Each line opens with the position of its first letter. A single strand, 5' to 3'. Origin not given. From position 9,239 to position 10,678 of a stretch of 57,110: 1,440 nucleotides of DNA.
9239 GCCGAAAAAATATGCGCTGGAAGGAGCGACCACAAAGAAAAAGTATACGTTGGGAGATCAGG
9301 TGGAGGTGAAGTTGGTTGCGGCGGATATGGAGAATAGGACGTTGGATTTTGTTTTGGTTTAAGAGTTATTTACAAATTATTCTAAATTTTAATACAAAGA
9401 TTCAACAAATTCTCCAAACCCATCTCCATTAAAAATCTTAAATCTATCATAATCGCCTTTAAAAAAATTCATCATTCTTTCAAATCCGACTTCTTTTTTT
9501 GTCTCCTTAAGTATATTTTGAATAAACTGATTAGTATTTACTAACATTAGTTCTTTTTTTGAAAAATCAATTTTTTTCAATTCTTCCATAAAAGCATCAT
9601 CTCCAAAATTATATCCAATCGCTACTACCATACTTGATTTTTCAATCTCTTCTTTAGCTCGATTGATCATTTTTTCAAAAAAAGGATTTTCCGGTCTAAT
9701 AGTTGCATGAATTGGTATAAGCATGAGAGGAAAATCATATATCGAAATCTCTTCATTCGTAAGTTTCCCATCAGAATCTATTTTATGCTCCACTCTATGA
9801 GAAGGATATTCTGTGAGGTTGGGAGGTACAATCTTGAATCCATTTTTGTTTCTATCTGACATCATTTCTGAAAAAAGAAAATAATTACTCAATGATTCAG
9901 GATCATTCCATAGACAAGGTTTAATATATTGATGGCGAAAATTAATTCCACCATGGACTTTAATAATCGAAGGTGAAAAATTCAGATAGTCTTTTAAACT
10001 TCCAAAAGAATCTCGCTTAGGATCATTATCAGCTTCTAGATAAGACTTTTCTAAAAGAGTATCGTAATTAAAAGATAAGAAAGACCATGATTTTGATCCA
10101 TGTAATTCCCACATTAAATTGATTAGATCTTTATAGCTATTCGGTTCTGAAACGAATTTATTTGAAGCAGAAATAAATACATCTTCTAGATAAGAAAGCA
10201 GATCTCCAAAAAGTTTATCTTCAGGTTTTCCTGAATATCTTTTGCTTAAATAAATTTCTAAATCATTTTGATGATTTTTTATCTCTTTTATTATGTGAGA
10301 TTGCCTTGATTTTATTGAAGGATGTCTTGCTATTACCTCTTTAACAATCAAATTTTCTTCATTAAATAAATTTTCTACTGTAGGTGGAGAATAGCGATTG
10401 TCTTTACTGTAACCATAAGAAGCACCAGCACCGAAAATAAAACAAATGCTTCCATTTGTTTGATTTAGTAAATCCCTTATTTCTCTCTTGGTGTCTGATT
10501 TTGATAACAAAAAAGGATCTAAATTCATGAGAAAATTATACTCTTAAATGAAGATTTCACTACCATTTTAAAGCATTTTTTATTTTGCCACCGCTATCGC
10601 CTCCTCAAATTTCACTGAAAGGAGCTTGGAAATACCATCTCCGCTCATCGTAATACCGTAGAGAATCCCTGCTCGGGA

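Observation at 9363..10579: AT-rich single-gene island encoding a minimal SIR2-like (NADase-type) protein between rnr and smc: a candidate one-gene defence module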

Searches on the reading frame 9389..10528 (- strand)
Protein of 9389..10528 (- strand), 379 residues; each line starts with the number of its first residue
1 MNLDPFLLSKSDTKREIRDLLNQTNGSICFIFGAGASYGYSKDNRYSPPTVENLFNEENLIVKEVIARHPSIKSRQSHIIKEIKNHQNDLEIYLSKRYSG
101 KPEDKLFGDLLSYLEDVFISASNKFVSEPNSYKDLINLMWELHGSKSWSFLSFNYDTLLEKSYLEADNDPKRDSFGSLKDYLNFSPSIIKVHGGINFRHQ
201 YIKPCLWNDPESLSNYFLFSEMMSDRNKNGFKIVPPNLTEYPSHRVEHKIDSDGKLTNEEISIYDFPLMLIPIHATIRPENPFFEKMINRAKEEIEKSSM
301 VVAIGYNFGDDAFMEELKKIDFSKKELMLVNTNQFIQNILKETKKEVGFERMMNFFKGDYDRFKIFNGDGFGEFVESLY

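Call 4: search_protein_families(library=pfam, proteins=[window:9389-10528:-], max_evalue=1)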
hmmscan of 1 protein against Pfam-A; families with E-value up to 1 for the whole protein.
window:9389-10528:- (379 aa): 2 families
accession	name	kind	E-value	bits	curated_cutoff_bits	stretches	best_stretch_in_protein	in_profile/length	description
PF13289.12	SIR2_2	-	4e-05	24.2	24.5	1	150-196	3-51/141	SIR2-like domain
PF14253.11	AbiH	-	0.0024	18.5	30.9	1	101-200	106-176/260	Bacteriophage abortive infection AbiH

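Call 5: search_protein_families(library=padloc, proteins=[window:9389-10528:-], max_evalue=1)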
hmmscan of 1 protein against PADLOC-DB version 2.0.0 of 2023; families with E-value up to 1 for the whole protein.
window:9389-10528:- (379 aa): 11 families
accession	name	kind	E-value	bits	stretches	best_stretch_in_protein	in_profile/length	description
PDLC04093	SIR2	-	1.3e-08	32.3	1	14-181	11-185/395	-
PDLC04094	SIR2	-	9.4e-06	23.1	1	15-96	11-87/399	-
PDLC04087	SIR2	-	5.3e-05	20.2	1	283-342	236-295/343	-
PDLC04082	SIR2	-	0.00027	18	1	283-336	237-289/345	-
PDLC04078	SIR2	-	0.00068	17.5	1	280-364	63-145/171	-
PDLC04077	SIR2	-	0.0029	15.6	1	282-330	27-75/135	-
PDLC04096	SIR2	-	0.0065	14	1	281-339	123-180/230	-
PDLC04091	SIR2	-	0.007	13.7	1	284-332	238-287/345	-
PDLC00132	GajB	-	0.0088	12.7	1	299-367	47-116/625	UrvD helicase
PDLC04081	SIR2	-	0.0097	13.1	0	24-69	15-62/345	-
PDLC04088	SIR2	-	0.032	11.3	1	290-326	283-318/390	-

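Call 6: search_protein_families(library=ncbifam, proteins=[window:9389-10528:-], max_evalue=1)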
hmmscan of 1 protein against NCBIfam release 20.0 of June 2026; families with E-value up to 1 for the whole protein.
window:9389-10528:- (379 aa): 0 families

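Call 8: find_homologous_proteins(query=window:9389-10528:-, max_evalue=0.001)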
Query window:9389-10528:- (379 aa): 42 proteins with E <= 0.001 among 3624 candidates.
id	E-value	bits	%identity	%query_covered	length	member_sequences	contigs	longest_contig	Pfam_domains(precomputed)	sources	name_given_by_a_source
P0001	1.4e-252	856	100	100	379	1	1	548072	-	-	-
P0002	1.8e-105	372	47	100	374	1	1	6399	-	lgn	-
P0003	2.3e-105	371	50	99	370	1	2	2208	PF13289.13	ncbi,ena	-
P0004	2.7e-97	345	47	99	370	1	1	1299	PF13289.13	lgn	-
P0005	3.2e-95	338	47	98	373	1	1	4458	-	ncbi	-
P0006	1.5e-93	332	45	98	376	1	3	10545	-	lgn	-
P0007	7.2e-92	327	46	98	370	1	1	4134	-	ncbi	-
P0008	3.6e-89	318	42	100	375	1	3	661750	-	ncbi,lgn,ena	-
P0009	6.3e-86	307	44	93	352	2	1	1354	PF13289.13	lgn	-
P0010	1.4e-81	293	44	98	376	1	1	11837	PF13289.13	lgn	-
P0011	3.0e-80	289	42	97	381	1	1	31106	PF13289.13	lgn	-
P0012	3.2e-80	288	44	98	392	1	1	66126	PF13289.13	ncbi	ncbi:MAG: hypothetical protein ACHQU0_00740 [Candidatus Paceibacteria bacterium]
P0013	2.1e-79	286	42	98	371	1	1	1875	-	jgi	jgi:hypothetical protein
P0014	5.4e-79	284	43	97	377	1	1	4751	-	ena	-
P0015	3.2e-78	282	42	94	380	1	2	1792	PF13289.13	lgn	-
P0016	9.4e-77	277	40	100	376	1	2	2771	PF13289.13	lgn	-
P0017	5.7e-75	271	42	95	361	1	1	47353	PF13289.13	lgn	-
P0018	4.0e-74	268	42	93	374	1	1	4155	PF13289.13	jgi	jgi:hypothetical protein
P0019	5.8e-73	265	37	100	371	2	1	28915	PF13289.13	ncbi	ncbi:MAG: hypothetical protein V4436_03930 [Patescibacteria group bacterium]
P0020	7.1e-73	264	40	99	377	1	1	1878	PF13289.13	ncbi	-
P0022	3.6e-69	252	38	98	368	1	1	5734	PF13289.13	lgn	-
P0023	6.7e-69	251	41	99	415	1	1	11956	PF13289.13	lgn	-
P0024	8.8e-69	251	41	93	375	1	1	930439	PF13289.13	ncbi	-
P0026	1.3e-66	244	39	98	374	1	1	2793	PF13289.13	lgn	-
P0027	2.2e-66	243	40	94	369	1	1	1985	PF13289.13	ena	-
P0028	2.6e-66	243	39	100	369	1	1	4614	PF13289.13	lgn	-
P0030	3.9e-66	242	38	93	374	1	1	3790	PF13289.13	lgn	-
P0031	1.4e-63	234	36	98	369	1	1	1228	PF13289.13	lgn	-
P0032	9.0e-63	231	40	78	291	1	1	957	PF13289.13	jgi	jgi:hypothetical protein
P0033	2.9e-62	229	35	98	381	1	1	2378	PF13289.13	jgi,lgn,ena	-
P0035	1.9e-61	227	39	97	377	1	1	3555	PF13289.13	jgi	-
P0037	8.1e-61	225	36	98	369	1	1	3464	PF13289.13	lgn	-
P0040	2.1e-52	197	34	100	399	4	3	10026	PF13289.13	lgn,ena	-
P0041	4.1e-49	186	41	69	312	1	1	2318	PF13289.13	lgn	-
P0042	6.7e-40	156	35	79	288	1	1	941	PF13289.13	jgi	jgi:hypothetical protein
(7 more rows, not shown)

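Call 9: search_solved_structures(query=window:9389-10528:-, max_evalue=10, show_alignments=2)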
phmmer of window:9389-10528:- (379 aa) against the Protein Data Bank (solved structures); distinct sequences matched with E-value up to 10: 1.
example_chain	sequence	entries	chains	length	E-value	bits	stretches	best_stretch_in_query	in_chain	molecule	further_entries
5vts_A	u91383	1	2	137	0.85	12.2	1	106-137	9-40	Dehaloperoxidase B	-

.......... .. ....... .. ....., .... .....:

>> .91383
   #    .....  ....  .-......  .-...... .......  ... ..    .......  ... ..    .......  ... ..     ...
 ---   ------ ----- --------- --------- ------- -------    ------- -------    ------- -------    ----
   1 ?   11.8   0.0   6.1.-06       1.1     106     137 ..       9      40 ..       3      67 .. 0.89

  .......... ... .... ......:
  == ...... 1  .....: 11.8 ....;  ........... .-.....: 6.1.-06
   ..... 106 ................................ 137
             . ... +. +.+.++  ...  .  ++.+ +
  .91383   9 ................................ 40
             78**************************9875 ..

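Call 10: search_protein_families(library=phrogs, proteins=[window:9389-10528:-], max_evalue=1)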
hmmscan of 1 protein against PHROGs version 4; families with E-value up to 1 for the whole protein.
window:9389-10528:- (379 aa): 0 families

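Call 12: find_encoding_contigs(protein=P0008, flank=8000, max_places=3)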
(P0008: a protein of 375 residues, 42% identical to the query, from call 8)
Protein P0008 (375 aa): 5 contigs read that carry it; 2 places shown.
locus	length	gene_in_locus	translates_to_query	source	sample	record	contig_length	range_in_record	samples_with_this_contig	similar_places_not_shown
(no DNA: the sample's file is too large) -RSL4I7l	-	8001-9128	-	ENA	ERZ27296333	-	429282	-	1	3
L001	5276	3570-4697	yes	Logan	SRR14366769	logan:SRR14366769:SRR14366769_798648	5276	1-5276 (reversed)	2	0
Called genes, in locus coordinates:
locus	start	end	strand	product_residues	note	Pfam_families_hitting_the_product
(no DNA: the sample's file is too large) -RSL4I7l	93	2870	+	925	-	PF16655:PhoD_N (faint), PF16656:Pur_ac_phosph_N (weak), PF25059:FN3_DSCAM-DSCAML_C (faint), PF00041:fn3 (weak), PF16656:Pur_ac_phosph_N, PF01471:PG_binding_1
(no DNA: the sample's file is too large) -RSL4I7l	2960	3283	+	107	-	PF27854:Heavy_Cys_CGP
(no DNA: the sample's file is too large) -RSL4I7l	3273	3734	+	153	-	PF13302:Acetyltransf_3 (weak), PF00583:Acetyltransf_1, PF13673:Acetyltransf_10, PF13508:Acetyltransf_7, PF08445:FR47 (weak)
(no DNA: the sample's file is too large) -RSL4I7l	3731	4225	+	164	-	PF06983:3-dmu-9_3-mt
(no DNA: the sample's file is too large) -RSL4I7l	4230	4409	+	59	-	-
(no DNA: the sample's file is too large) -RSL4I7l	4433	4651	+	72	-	-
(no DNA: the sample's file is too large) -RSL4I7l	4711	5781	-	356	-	PF00710:Asparaginase, PF17763:Asparaginase_C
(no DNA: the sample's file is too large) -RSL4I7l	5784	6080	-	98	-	PF12796:Ank_2, PF13606:Ank_3 (faint), PF13637:Ank_4, PF13857:Ank_5, PF00023:Ank (weak), PF13637:Ank_4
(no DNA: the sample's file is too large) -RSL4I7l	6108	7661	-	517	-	PF17959:EF-hand_14, PF04960:Glutaminase, PF00023:Ank (faint), PF12796:Ank_2, PF13857:Ank_5 (weak), PF13637:Ank_4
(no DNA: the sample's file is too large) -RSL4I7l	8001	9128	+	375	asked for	-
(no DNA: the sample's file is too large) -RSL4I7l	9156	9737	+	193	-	PF00293:NUDIX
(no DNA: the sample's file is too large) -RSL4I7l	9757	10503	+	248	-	PF05711:TylF, PF13578:Methyltransf_24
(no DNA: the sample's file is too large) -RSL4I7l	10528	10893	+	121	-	PF04993:TfoX_N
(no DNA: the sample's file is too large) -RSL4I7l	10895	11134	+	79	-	-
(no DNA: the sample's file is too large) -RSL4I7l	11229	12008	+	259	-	PF00156:Pribosyltran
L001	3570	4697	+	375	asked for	-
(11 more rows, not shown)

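Call 13: find_encoding_contigs(protein=P0024, flank=8000, max_places=2)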
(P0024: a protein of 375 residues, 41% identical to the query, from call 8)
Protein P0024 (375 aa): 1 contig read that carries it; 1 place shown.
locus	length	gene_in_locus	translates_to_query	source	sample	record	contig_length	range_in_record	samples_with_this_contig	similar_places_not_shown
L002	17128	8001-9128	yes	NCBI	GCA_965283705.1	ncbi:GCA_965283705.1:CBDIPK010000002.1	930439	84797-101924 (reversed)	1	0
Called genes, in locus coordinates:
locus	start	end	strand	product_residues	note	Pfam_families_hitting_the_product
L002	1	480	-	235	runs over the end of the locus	-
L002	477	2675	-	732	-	PF02534:T4SS-DNA_transf (faint), PF10412:TrwB_AAD_bind, PF12696:TraG-D_C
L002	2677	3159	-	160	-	-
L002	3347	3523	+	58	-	-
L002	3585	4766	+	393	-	-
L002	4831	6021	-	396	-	PF02534:T4SS-DNA_transf (faint)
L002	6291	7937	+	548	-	PF00239:Resolvase, PF13408:Zn_ribbon_recom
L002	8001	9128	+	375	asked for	PF13289:SIR2_2 (faint)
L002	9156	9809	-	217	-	-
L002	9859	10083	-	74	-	-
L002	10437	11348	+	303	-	-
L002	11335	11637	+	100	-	-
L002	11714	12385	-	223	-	-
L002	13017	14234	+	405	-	PF02463:SMC_N (faint), PF13476:AAA_23 (weak), PF13175:AAA_15, PF13304:AAA_21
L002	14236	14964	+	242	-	-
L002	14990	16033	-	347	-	PF01381:HTH_3, PF04545:Sigma70_r4 (faint), PF12844:HTH_19 (faint), PF06114:Peptidase_M78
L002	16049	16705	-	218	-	-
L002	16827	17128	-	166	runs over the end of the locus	-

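Call 15: search_solved_structures(query=A1, max_evalue=10, show_alignments=3)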
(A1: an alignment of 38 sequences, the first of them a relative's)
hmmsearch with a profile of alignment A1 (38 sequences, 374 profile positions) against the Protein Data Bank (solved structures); distinct sequences matched with E-value up to 10: 2.
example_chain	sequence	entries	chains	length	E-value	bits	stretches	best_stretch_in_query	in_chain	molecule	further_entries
8w9l_A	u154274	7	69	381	0.016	17.3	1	131-206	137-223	SIR2-like domain-containing protein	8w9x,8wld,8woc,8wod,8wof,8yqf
8wc0_A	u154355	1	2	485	0.78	11.8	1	155-199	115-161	NAD(+) hydrolase ThsA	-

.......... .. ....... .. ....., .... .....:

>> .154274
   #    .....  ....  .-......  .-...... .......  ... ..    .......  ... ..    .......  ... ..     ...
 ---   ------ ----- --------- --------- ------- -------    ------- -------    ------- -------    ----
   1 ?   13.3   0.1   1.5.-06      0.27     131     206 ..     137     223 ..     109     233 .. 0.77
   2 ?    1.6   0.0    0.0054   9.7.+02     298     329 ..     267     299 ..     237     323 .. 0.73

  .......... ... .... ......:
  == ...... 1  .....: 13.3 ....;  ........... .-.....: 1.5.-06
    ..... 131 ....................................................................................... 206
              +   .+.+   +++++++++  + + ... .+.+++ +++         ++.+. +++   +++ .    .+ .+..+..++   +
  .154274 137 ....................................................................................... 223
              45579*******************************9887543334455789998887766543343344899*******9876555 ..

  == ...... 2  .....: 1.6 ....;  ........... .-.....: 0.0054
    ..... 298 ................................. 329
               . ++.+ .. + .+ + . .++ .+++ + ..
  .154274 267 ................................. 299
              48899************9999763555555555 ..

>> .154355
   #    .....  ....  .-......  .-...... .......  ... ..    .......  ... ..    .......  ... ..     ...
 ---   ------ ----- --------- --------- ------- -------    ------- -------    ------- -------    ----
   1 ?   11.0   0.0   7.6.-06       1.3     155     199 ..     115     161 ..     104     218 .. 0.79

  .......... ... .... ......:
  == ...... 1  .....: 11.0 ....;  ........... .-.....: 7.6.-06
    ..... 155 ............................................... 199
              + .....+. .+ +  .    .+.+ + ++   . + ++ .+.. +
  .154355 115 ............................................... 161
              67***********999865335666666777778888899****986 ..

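Call 16: search_protein_families(library=pfam, alignment_id=A1, max_evalue=0.01)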
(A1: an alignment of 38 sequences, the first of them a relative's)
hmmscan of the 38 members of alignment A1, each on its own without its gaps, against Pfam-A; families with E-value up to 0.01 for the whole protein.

A. member 1, P0001 (379 aa): 2 families
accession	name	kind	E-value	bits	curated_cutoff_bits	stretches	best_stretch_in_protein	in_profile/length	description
PF13289.12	SIR2_2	-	4e-05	24.2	24.5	0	150-196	3-51/141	SIR2-like domain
PF14253.11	AbiH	-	0.0024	18.5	30.9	1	101-200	106-176/260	Bacteriophage abortive infection AbiH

B. families by the number of members that match (of 38 scanned): 5 families
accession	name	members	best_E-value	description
PF13289.12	SIR2_2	38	9.1e-09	SIR2-like domain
PF14253.11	AbiH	4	0.00077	Bacteriophage abortive infection AbiH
PF00205.28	TPP_enzyme_M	2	0.003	Thiamine pyrophosphate enzyme, central domain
PF18114.7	Suv3_N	1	0.0033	Suv3 helical N-terminal domain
PF00384.28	Molybdopterin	1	0.0073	Molybdopterin oxidoreductase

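Call 19: find_encoding_contigs(protein=P0012, flank=8000, max_places=2)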
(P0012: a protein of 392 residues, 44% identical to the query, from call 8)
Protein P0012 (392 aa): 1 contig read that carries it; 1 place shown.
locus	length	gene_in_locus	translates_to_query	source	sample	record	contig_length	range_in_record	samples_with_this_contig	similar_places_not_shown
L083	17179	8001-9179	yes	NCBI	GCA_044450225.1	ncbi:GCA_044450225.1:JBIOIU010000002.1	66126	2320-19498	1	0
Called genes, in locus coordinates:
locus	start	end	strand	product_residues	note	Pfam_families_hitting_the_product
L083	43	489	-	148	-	-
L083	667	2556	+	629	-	PF01411:tRNA-synt_2c, PF07973:tRNA_SAD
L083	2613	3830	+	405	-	-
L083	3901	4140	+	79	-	PF01176:eIF-1a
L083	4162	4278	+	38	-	PF00444:Ribosomal_L36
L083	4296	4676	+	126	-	PF00416:Ribosomal_S13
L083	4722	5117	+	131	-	PF00411:Ribosomal_S11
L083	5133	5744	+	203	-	PF00163:Ribosomal_S4, PF01479:S4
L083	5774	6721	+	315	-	PF01193:RNA_pol_L, PF01000:RNA_pol_A_bac, PF03118:RNA_pol_A_CTD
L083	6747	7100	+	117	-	PF01196:Ribosomal_L17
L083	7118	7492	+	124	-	PF00572:Ribosomal_L13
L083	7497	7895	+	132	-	PF00380:Ribosomal_S9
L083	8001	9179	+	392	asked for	PF13289:SIR2_2 (faint)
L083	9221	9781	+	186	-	PF01025:GrpE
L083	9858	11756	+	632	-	PF00012:HSP70, PF06723:MreB_Mbl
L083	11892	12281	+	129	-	-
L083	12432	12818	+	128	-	-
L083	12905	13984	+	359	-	PF00226:DnaJ, PF01556:DnaJ_C, PF00684:DnaJ_CXXCXGXG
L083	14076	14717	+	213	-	PF01209:Ubie_methyltran (weak), PF05401:NodS (weak), PF13489:Methyltransf_23, PF07021:MetW (faint), PF13847:Methyltransf_31, PF08241:Methyltransf_11, PF08242:Methyltransf_12, PF13649:Methyltransf_25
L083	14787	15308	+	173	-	-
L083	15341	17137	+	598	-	PF00664:ABC_membrane, PF00005:ABC_tran, PF02463:SMC_N (weak)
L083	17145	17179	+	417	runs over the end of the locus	PF00579:tRNA-synt_1b, PF22421:SYY_C-terminal (weak)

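Call 20: find_encoding_contigs(protein=P0017, flank=8000, max_places=2)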
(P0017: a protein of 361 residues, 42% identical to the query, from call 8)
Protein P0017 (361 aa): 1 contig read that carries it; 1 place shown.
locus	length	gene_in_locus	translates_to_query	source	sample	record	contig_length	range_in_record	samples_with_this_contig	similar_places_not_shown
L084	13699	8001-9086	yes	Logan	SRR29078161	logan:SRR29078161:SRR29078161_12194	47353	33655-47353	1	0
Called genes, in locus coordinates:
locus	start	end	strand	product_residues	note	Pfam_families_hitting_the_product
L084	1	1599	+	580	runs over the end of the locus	PF26209:Phage_phiTE_241_C (faint), PF13753:SWM_repeat (weak), PF13385:Laminin_G_3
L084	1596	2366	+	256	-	PF03629:SASA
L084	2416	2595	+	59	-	-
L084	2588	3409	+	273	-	PF00577:Usher (weak), PF01471:PG_binding_1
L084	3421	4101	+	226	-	PF00005:ABC_tran, PF02463:SMC_N (weak), PF13304:AAA_21 (weak)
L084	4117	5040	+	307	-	PF18075:FtsX_ECD, PF02687:FtsX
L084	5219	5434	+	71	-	PF01402:RHH_1 (weak)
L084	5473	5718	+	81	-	-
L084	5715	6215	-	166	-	PF05163:DinB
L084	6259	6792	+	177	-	PF06414:Zeta_toxin (weak), PF13238:AAA_18, PF13671:AAA_33, PF13207:AAA_17 (faint)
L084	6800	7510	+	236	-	PF00535:Glycos_transf_2, PF13641:Glyco_tranf_2_3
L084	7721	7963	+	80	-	-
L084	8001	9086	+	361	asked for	PF13289:SIR2_2 (faint)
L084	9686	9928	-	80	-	-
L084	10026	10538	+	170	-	PF13238:AAA_18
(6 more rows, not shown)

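Call 27: predict_structure(alignment_id=A1)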
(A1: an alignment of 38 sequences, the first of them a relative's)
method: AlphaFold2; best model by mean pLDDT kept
length: 379 residues; sequences in the alignment: 38
mean_pLDDT: 90.0   pTM: 0.91
mean pLDDT of the five models: 90.0, 88.8, 88.8, 87.8, 87.1
residues with pLDDT >= 90: 258; 70-90: 103; 50-70: 17; < 50: 1
segments of 3 or more residues with pLDDT < 50: none
pLDDT, mean of each block of 10 residues (from residue 1): 83 96 92 90 91 95 98 97 92 91 92 96 96 96 88 96 94 94 94 95 85 90 88 90 85 66 93 66 94 96 86 90 93 89 77 80 93 96
secondary structure, 60 per line:
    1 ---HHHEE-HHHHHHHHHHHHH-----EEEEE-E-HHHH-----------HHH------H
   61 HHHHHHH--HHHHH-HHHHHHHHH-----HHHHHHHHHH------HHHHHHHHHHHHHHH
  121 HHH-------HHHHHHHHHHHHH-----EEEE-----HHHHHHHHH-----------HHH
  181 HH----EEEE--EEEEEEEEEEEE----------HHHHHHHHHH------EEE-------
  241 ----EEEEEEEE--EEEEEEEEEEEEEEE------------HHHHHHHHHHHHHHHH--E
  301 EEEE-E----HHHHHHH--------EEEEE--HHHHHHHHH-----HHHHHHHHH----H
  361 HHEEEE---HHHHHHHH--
elements in order: H10-22 E28-32 H36-39 H60-67 H70-74 H76-84 H90-99 H106-123 H131-143 E149-152 H158-166 H178-182 E187-190 E193-204 H215-224 E231-233 E245-252 E255-269 H282-297 E300-304 H311-317 E326-330 H333-341 H347-355 E363-366 H370-377
